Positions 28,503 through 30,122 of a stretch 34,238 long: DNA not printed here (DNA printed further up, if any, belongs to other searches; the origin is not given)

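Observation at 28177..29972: Candidate novel two-gene defence system: ABC/AAA_15-21-type ATPase translationally coupled to a small PD-(D/E)xK-like protein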

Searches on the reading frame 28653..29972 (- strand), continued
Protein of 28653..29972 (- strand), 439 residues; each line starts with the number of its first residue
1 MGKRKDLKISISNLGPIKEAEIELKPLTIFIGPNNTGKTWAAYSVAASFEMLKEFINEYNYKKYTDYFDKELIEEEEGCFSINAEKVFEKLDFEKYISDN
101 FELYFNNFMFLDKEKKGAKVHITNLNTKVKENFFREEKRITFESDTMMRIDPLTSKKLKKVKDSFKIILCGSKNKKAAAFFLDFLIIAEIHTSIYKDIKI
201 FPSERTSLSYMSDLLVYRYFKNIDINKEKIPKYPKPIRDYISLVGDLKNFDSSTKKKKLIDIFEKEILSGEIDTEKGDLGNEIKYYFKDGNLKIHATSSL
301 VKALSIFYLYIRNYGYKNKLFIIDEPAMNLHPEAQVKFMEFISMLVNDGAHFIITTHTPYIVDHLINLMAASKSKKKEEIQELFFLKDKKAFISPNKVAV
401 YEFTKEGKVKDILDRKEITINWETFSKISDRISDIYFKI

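Call 52: search_protein_families(library=padloc, proteins=[L011:3009-4382:+, L011:4385-4963:+, L012:4963-6348:+, L012:6332-6868:+, L015:5001-6401:+, L003:6457-6933:+, L009:7479-7985:+, L014:1671-2579:+], max_evalue=0.01)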
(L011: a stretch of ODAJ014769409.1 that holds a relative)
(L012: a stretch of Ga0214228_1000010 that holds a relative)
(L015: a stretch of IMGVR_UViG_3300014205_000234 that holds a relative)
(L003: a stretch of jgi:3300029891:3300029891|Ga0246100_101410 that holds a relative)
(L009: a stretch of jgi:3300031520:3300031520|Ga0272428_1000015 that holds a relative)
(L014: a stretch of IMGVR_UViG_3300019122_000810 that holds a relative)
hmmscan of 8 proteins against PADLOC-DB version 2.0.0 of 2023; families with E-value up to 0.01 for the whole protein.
L011:3009-4382:+ (458 aa): 79 families (the best 25 are shown)
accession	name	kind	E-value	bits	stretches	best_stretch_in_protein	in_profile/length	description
PDLC04033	PD-T4-4_A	-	7.1e-84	280.6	1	1-452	1-456/460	-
PDLC04664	PDC-M47A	-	1.1e-67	227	1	1-445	1-451/461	-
PDLC04032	PD-T4-4_A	-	9e-47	158.1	1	1-455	1-470/474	-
PDLC02979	AriA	-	8.2e-26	89.6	1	3-369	6-373/373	-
PDLC03878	NsnB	-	1.2e-18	66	1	4-430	6-322/345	-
PDLC02980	AriA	-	3.1e-16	58.2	1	235-369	183-303/304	-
PDLC04214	HEC-02A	-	7.8e-15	53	2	256-374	169-287/338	-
PDLC04213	HEC-02A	-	2.2e-14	51.8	2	262-373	173-280/337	-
PDLC04710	PDC-M56A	-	2.7e-12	44.4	2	326-436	242-345/382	-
PDLC00093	GajA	-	5.2e-11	40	2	3-64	6-68/736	AAA ATPase domain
PDLC04146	HEC-02B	-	6.3e-10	36.6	1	327-376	241-290/344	-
PDLC00095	GajA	-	8.9e-10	35.7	1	3-54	6-57/752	AAA ATPase domain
PDLC02915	ATPase-Toprim_I-B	-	1.2e-09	35.5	1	304-372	235-302/623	-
PDLC00063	GajA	-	1.2e-09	35.3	2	4-54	7-58/679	AAA ATPase domain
PDLC00082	GajA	-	2e-09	34.4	1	328-371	376-420/694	AAA ATPase domain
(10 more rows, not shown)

L011:4385-4963:+ (193 aa): 7 families
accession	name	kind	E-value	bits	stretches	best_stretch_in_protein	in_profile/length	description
PDLC04037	PD-T4-4_B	-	3.1e-11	41.4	1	66-149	63-145/190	-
PDLC04034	PD-T4-4_B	-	1.7e-07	29.1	1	61-142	54-134/190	-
PDLC04035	PD-T4-4_B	-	3.4e-07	28.1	1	79-152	83-157/206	-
PDLC04668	PDC-M47B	-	9.1e-06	23.5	1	28-129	22-122/186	-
PDLC04665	PDC-M47B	-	0.0021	15.7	1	80-127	73-122/202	-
PDLC04036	PD-T4-4_B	-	0.0025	15.7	1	83-128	92-136/203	-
PDLC04669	PDC-M47B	-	0.0049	14.4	1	78-131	68-122/183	-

L012:4963-6348:+ (462 aa): 94 families (the best 25 are shown)
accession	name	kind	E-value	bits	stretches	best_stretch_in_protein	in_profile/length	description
PDLC04033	PD-T4-4_A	-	5.9e-96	320.4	1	1-455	1-458/460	-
PDLC04664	PDC-M47A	-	2.1e-83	278.8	1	1-453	1-458/461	-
PDLC04032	PD-T4-4_A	-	3.6e-50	169.3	1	1-456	1-470/474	-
PDLC02979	AriA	-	4.6e-29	100.4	1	2-369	5-373/373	-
PDLC03878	NsnB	-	1.4e-19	69.1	1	2-431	4-322/345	-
PDLC04214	HEC-02A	-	8.3e-18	62.8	2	256-377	171-290/338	-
PDLC04213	HEC-02A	-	1.3e-17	62.3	2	263-378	173-284/337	-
PDLC02358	Old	-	4.5e-17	60.1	2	270-389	233-351/578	Old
PDLC04710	PDC-M56A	-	2.5e-15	54.4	2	323-388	239-307/382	-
PDLC04146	HEC-02B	-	5.9e-15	53.1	2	273-392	188-305/344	-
PDLC02980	AriA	-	2.7e-14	51.9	1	22-369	1-303/304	-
PDLC00075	GajA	-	9.7e-13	45.5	1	256-374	211-315/536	AAA ATPase domain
PDLC00305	PtuA1|PtuA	-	2e-12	45.2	2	2-93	5-93/392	AAA ATPase domain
PDLC00271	PtuA1|PtuA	-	2.3e-12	45.2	2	250-389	204-343/421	AAA ATPase domain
PDLC02915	ATPase-Toprim_I-B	-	1.6e-11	41.8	2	304-372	235-302/623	-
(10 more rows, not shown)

L012:6332-6868:+ (179 aa): 5 families
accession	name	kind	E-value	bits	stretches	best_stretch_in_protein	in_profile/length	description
PDLC04037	PD-T4-4_B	-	6.7e-11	40.3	1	29-145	29-150/190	-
PDLC04035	PD-T4-4_B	-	1.1e-08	33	1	67-138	81-152/206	-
PDLC04036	PD-T4-4_B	-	1e-06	26.9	1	73-132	91-150/203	-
PDLC04034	PD-T4-4_B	-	8.3e-06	23.7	1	74-130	79-136/190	-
PDLC04668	PDC-M47B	-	8.9e-05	20.3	1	62-152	62-155/186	-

L015:5001-6401:+ (467 aa): 125 families (the best 25 are shown)
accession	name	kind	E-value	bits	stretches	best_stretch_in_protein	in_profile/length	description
PDLC04033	PD-T4-4_A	-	1.2e-139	464.4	1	1-466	1-458/460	-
PDLC04664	PDC-M47A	-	1.2e-127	424.6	1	1-466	1-460/461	-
PDLC04032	PD-T4-4_A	-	9.7e-63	210.7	1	1-462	1-465/474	-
PDLC02979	AriA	-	2.8e-25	87.9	1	10-372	13-373/373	-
PDLC03878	NsnB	-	3.7e-21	74.3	2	325-379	234-288/345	-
PDLC02980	AriA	-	4.4e-19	67.6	1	268-372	220-303/304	-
PDLC04213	HEC-02A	-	3.1e-18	64.4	1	232-389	138-292/337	-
PDLC04214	HEC-02A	-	4e-17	60.5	1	272-379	182-289/338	-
PDLC00285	PtuA1|PtuA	-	2.9e-15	54.4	1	294-377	250-335/432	AAA ATPase domain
PDLC02914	ATPase-Toprim_I-B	-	5.9e-14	50.1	1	304-411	180-289/443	-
PDLC02915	ATPase-Toprim_I-B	-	1e-12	45.7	2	325-391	253-317/623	-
PDLC02981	AriAB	-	1.3e-12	45.3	1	285-374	288-379/694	-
PDLC00265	PtuA1|PtuA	-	1.8e-12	45.2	1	301-376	299-376/479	AAA ATPase domain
PDLC00266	PtuA1|PtuA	-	2e-12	45.1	1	301-377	307-385/483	AAA ATPase domain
PDLC00091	GajA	-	3.7e-12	43.9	1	327-400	296-372/627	AAA ATPase domain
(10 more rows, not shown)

L003:6457-6933:+ (159 aa): 1 family
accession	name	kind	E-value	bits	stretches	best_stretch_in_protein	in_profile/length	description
PDLC04563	PDC-M29B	-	0.0024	16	1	54-132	69-145/164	-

L009:7479-7985:+ (169 aa): 1 family
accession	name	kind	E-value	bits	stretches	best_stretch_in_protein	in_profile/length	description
PDLC04666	PDC-M47B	-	0.0087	13.9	0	61-91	58-88/174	-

L014:1671-2579:+ (303 aa): 108 families (the best 25 are shown)
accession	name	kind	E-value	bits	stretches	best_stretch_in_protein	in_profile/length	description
PDLC04033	PD-T4-4_A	-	3.4e-48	163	2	40-287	205-451/460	-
PDLC04664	PDC-M47A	-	1.2e-39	134.6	2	40-283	204-433/461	-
PDLC04032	PD-T4-4_A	-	1.2e-35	121.4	2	142-293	320-468/474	-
PDLC02979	AriA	-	5.5e-27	93.5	2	67-212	237-372/373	-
PDLC02980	AriA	-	6.1e-25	86.8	1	47-214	155-304/304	-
PDLC03878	NsnB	-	3.8e-20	70.9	1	97-259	163-321/345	-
PDLC04710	PDC-M56A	-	2e-16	58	2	89-216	154-288/382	-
PDLC04562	PDC-M29A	-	1.2e-15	55.6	1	173-263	276-375/410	-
PDLC02915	ATPase-Toprim_I-B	-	3.6e-15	53.8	2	95-230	176-315/623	-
PDLC02358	Old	-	8.4e-15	52.6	2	166-214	282-330/578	Old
PDLC04214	HEC-02A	-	1.4e-14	52.1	1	101-247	175-317/338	-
PDLC02914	ATPase-Toprim_I-B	-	1.2e-12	45.8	1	106-218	142-253/443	-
PDLC00285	PtuA1|PtuA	-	8.7e-12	43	1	85-218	211-335/432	AAA ATPase domain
PDLC00075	GajA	-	8.8e-12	42.3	1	113-217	214-314/536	AAA ATPase domain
PDLC00303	PtuA1|PtuA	-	2.4e-11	41.4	1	99-214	168-283/386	AAA ATPase domain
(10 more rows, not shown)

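Call 57: search_dna_similar(query=window:28653-29972:-, collection=plasmids, mode=protein, max_evalue=1e-8, max_rows=15)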
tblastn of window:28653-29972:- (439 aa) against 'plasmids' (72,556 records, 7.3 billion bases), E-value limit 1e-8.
Records with a match: 33; places in all: 33; records where one place covers at least 80% of the query: 0.
Best place of each record, by identity: <60% 33.
By first word of the organism name: Klebsiella 12; Enterococcus 10; Escherichia 9; Bernardetia 1; Serratia 1.
By predicted mobility (MOB-suite, as given by PLSDB): non-mobilizable 16; conjugative 14; mobilizable 3.
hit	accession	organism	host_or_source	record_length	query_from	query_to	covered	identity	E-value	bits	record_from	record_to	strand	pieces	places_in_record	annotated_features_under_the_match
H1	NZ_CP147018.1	Bernardetia sp. Wsw4-3y2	Red alga,Red algae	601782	197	434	54%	27.3%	4e-9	67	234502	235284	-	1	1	AAA family ATPase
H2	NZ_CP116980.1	Escherichia coli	Sus scrofa,whole genome,feces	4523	189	412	51%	28.8%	5e-14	82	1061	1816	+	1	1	AAA family ATPase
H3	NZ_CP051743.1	Escherichia coli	Homo sapiens,whole organism,rectal swab ...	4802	225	428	46%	31.5%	7e-12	75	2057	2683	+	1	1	AAA family ATPase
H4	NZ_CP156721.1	Escherichia coli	Homo sapiens,drainage fluid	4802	225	428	46%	31.5%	7e-12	75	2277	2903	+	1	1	AAA family ATPase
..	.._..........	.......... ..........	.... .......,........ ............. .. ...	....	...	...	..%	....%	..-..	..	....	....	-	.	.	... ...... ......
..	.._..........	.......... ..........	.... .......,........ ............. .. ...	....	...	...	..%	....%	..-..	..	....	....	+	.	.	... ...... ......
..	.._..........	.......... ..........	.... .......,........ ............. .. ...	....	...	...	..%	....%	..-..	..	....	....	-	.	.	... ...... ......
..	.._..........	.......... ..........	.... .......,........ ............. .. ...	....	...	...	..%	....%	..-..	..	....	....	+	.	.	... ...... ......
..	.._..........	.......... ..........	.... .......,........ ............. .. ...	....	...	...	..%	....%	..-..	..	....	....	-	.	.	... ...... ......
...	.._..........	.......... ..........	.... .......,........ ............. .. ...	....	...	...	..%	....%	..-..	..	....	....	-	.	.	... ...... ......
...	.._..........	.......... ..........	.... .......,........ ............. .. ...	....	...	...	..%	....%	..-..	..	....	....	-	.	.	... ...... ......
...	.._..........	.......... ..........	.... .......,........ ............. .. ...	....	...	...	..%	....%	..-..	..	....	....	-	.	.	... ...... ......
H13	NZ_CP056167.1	Escherichia marmotae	culture,Freshwater sample from upstream ...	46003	252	412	37%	32.0%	5e-12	76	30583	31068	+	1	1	AAA family ATPase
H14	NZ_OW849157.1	Serratia marcescens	Homo sapiens,Complejo Asistencial ...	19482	206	374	38%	30.3%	6e-11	72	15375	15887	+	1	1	AAA family ATPase | recombinase family protein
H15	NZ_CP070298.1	Escherichia albertii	Shanxi,Poultry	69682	252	412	37%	31.4%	6e-12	76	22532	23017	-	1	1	AAA family ATPase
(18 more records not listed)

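Call 58: search_dna_similar(query=window:28653-29972:-, collection=phages, mode=protein, max_evalue=1e-8, max_rows=15)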
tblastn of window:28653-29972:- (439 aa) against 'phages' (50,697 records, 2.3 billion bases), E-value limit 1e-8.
Records with a match: 3; places in all: 3; records where one place covers at least 80% of the query: 0.
Best place of each record, by identity: <60% 3.
By first word of the organism name: Vibrio 3.
By host as written in the record: Vibrio cyclitrophicus 2; Vibrio cyclitrophicus 10N.222.45.E8 1.
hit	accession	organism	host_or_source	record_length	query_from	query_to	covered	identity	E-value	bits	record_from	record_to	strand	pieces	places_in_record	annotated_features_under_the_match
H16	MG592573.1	Vibrio phage 1.202.O._10N.222.45.E8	Vibrio cyclitrophicus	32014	309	439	30%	31.9%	4e-10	68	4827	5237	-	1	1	AAA domain protein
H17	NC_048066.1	Vibrio phage 1.202.O._10N.222.45.E8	Vibrio cyclitrophicus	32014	309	439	30%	31.9%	4e-10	68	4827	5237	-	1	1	AAA family ATPase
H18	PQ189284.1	Vibrio phage 10N.222.45.E8_PE001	Vibrio cyclitrophicus 10N.222.45.E8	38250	309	439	30%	31.9%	4e-10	68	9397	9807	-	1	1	hypothetical protein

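Call 59: get_annotated_region(hit=H2, flank=2500)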
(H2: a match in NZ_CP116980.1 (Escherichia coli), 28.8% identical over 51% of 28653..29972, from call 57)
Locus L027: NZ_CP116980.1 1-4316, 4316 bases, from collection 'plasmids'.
description: Escherichia coli strain CUVM53 plasmid pCUVM53-4, complete sequence
organism: Escherichia coli (NCBI taxid 562)
taxonomy: Bacteria; Pseudomonadota; Gammaproteobacteria; Enterobacterales; Enterobacteriaceae; Escherichia; Escherichia coli
host: -; source: Sus scrofa,whole genome,feces; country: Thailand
typing (MOB-suite, as given by PLSDB): non-mobilizable; replicon rep_cluster_2373
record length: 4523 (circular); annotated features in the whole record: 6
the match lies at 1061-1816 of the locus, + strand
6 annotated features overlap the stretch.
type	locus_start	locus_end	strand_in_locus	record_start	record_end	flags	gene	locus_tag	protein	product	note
CDS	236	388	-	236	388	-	-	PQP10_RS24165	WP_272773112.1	hypothetical protein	-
CDS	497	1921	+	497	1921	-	-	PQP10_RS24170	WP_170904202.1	AAA family ATPase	-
CDS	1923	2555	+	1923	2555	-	-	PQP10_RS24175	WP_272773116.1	hypothetical protein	-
CDS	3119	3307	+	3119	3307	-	-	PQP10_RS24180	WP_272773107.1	hypothetical protein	-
CDS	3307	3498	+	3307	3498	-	-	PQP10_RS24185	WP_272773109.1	Rop family plasmid primer RNA-binding protein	-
CDS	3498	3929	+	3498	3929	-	-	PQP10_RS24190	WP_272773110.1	excisionase family DNA-binding protein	-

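Call 60: get_annotated_region(hit=H5, flank=2500)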
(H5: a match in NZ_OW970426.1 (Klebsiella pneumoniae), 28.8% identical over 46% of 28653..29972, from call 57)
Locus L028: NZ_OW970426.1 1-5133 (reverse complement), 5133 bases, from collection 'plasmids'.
description: Klebsiella pneumoniae isolate 147 plasmid P4, complete sequence
organism: Klebsiella pneumoniae (NCBI taxid 573)
taxonomy: Bacteria; Pseudomonadota; Gammaproteobacteria; Enterobacterales; Enterobacteriaceae; Klebsiella; Klebsiella pneumoniae
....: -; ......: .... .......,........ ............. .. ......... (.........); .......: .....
typing (MOB-suite, as given by PLSDB): non-mobilizable; replicon ColRNAI_rep_cluster_1987
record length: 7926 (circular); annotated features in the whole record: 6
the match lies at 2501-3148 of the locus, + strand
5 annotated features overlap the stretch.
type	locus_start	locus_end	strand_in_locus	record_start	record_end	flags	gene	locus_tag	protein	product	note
CDS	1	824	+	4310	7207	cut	-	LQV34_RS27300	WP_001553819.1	Tn3-like element Tn5403 family transposase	GO:0006313 - DNA transposition [Evidence IEA]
CDS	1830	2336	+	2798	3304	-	-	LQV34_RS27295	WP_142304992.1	hypothetical protein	-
CDS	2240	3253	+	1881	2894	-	-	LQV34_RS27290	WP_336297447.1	AAA family ATPase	-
CDS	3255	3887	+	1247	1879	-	-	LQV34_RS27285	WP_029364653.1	hypothetical protein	-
CDS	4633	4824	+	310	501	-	-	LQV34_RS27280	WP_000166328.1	Rop family plasmid primer RNA-binding protein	-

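Call 61: get_annotated_region(hit=H13, flank=3000)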
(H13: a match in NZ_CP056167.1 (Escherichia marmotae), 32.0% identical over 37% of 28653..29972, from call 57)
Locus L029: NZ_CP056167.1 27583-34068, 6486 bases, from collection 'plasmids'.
description: Escherichia marmotae strain RHBSTW-00777 plasmid pRHBSTW-00777_3, complete sequence
organism: Escherichia marmotae (NCBI taxid 1499973)
taxonomy: Bacteria; Pseudomonadota; Gammaproteobacteria; Enterobacterales; Enterobacteriaceae; Escherichia; Escherichia marmotae
host: -; source: culture,Freshwater sample from upstream of wastewater treatment plant; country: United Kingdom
typing (MOB-suite, as given by PLSDB): conjugative; replicon IncX4; relaxase MOBP; mating-pair formation MPF_T
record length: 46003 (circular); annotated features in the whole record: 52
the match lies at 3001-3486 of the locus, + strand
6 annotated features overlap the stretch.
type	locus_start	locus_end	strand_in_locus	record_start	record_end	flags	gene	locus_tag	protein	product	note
CDS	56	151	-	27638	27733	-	dqlB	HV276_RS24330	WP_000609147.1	DinQ-like type I toxin DqlB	-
CDS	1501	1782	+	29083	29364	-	-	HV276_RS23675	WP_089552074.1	hypothetical protein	-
CDS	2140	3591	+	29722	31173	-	-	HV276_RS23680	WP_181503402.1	AAA family ATPase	-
CDS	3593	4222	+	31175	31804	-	-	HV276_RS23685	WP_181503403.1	hypothetical protein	-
CDS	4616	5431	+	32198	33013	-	-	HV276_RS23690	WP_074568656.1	tyrosine-type recombinase/integrase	GO:0015074 - DNA integration [Evidence IEA]; GO:0006310 - DNA recombination [Evidence IEA]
CDS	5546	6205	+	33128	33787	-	-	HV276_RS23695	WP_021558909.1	division plane positioning ATPase MipZ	-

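Call 62: search_protein_families(library=padloc, proteins=[L027:497-1921:+, L027:1923-2555:+, L029:2140-3591:+, L029:3593-4222:+, L028:3255-3887:+], max_evalue=0.001)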
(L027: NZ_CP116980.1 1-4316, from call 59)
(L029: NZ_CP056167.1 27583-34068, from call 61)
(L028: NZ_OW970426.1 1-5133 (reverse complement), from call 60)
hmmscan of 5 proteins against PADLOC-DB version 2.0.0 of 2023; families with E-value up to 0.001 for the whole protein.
L027:497-1921:+ (474 aa): 72 families (the best 25 are shown)
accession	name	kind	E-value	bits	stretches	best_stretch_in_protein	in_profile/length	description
PDLC04032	PD-T4-4_A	-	8e-232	768.3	1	1-473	1-472/474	-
PDLC04033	PD-T4-4_A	-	5.4e-90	300.8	1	1-467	1-455/460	-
PDLC04664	PDC-M47A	-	1.1e-65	220.4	1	1-440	1-416/461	-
PDLC03878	NsnB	-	3.2e-20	71.2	1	2-439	4-326/345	-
PDLC02979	AriA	-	3.4e-20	71.2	1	2-392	5-373/373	-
PDLC04213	HEC-02A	-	2.4e-18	64.8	1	266-423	155-304/337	-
PDLC04214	HEC-02A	-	3.3e-18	64.1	1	264-396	158-286/338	-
PDLC02980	AriA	-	8.5e-15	53.5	1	286-392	220-303/304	-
PDLC04146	HEC-02B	-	5.5e-14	49.9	1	255-397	150-288/344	-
PDLC02358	Old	-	2.6e-13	47.6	1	348-400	285-337/578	Old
PDLC00285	PtuA1|PtuA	-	4.7e-12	43.9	1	233-398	177-336/432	AAA ATPase domain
PDLC04239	PDC-M01A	-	4.7e-11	39.9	1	345-408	408-471/552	-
PDLC00265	PtuA1|PtuA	-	5.1e-11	40.4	1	13-398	24-378/479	AAA ATPase domain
PDLC04710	PDC-M56A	-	6.1e-11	39.9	1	307-410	205-304/382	-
PDLC04177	HEC-01A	-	9.7e-11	39.3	1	314-398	264-346/393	-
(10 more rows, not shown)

L027:1923-2555:+ (210 aa): 5 families
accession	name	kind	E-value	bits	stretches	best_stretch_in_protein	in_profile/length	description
PDLC04035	PD-T4-4_B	-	2.1e-94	313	1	1-208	1-205/206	-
PDLC04034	PD-T4-4_B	-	6.4e-10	37.1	1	25-141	24-130/190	-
PDLC04037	PD-T4-4_B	-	2.3e-09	35.3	1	6-163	6-151/190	-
PDLC04036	PD-T4-4_B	-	3.7e-05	21.7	1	27-145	25-146/203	-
PDLC04668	PDC-M47B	-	0.00047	17.9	0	39-143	37-129/186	-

L029:2140-3591:+ (483 aa): 69 families (the best 25 are shown)
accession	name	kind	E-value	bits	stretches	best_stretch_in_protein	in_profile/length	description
PDLC04032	PD-T4-4_A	-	1.3e-262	869.9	1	1-482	1-473/474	-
PDLC04033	PD-T4-4_A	-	6.6e-90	300.5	1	1-476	1-455/460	-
PDLC04664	PDC-M47A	-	3.8e-68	228.5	1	1-454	1-421/461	-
PDLC04214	HEC-02A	-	1.6e-18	65.1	1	287-405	170-286/338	-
PDLC04213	HEC-02A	-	2.3e-18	64.9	1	280-407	158-282/337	-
PDLC03878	NsnB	-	3.9e-18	64.3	1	2-448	4-326/345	-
PDLC02979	AriA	-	9.2e-18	63.2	1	2-401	5-373/373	-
PDLC02980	AriA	-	1.4e-15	56.1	1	21-401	1-303/304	-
PDLC00285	PtuA1|PtuA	-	2.6e-12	44.7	1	337-407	264-336/432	AAA ATPase domain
PDLC02358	Old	-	3.4e-12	44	1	359-405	287-333/578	Old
PDLC04146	HEC-02B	-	1.2e-11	42.2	1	283-410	171-292/344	-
PDLC00265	PtuA1|PtuA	-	8.2e-11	39.7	1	14-407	25-378/479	AAA ATPase domain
PDLC02335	AbiLi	-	1e-10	39.2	1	15-402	72-242/326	AbiLi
PDLC04562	PDC-M29A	-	1.9e-10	38.6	1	361-428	276-347/410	-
PDLC00289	PtuA1|PtuA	-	2.7e-10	37.9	1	335-409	227-300/404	AAA ATPase domain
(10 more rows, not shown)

L029:3593-4222:+ (209 aa): 5 families
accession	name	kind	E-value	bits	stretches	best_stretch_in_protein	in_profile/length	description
PDLC04035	PD-T4-4_B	-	3.1e-108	358.1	1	1-208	1-205/206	-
PDLC04034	PD-T4-4_B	-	4.7e-13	47.3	1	24-148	23-137/190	-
PDLC04037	PD-T4-4_B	-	1.8e-09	35.7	1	1-163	1-151/190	-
PDLC04668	PDC-M47B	-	8e-06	23.7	1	39-144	37-130/186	-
PDLC04036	PD-T4-4_B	-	1.3e-05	23.2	1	25-167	23-168/203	-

L028:3255-3887:+ (210 aa): 5 families
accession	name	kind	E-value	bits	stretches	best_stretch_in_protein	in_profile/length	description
PDLC04035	PD-T4-4_B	-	1.3e-93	310.3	1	1-208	1-205/206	-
PDLC04037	PD-T4-4_B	-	3.5e-12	44.5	1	1-164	1-152/190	-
PDLC04034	PD-T4-4_B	-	7.1e-11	40.2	1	25-145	24-134/190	-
PDLC04036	PD-T4-4_B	-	2.7e-06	25.4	1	28-147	26-148/203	-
PDLC04668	PDC-M47B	-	7.5e-05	20.5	1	41-174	39-161/186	-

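Call 80: predict_structure(alignment_id=A3)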
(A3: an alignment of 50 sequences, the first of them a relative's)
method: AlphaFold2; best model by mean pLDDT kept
length: 439 residues; sequences in the alignment: 50
mean_pLDDT: 84.6   pTM: 0.88
mean pLDDT of the five models: 84.6, 84.1, 83.7, 82.2, 80.0
residues with pLDDT >= 90: 227; 70-90: 132; 50-70: 65; < 50: 15
segments of 3 or more residues with pLDDT < 50: 143-149
pLDDT, mean of each block of 10 residues (from residue 1): 82 96 98 95 96 79 72 86 88 93 94 84 93 70 46 59 75 82 80 91 85 60 51 87 88 74 93 87 93 91 92 93 89 92 97 94 93 94 94 97 96 92 64 64
secondary structure, 60 per line:
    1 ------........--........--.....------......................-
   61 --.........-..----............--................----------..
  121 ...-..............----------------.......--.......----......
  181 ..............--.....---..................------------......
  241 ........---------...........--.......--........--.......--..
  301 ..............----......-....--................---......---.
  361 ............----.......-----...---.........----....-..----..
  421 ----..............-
elements in order: E7-14 E17-24 E27-31 H38-59 H63-71 E79-83 H84-90 H93-108 E119-123 H125-138 E155-161 E164-170 H175-194 E197-201 H205-222 H235-248 H258-268 E271-277 E280-287 E290-293 H299-314 E319-324 H326-329 H332-347 E351-356 H360-372 H377-383 E398-403 E408-411 H425-438
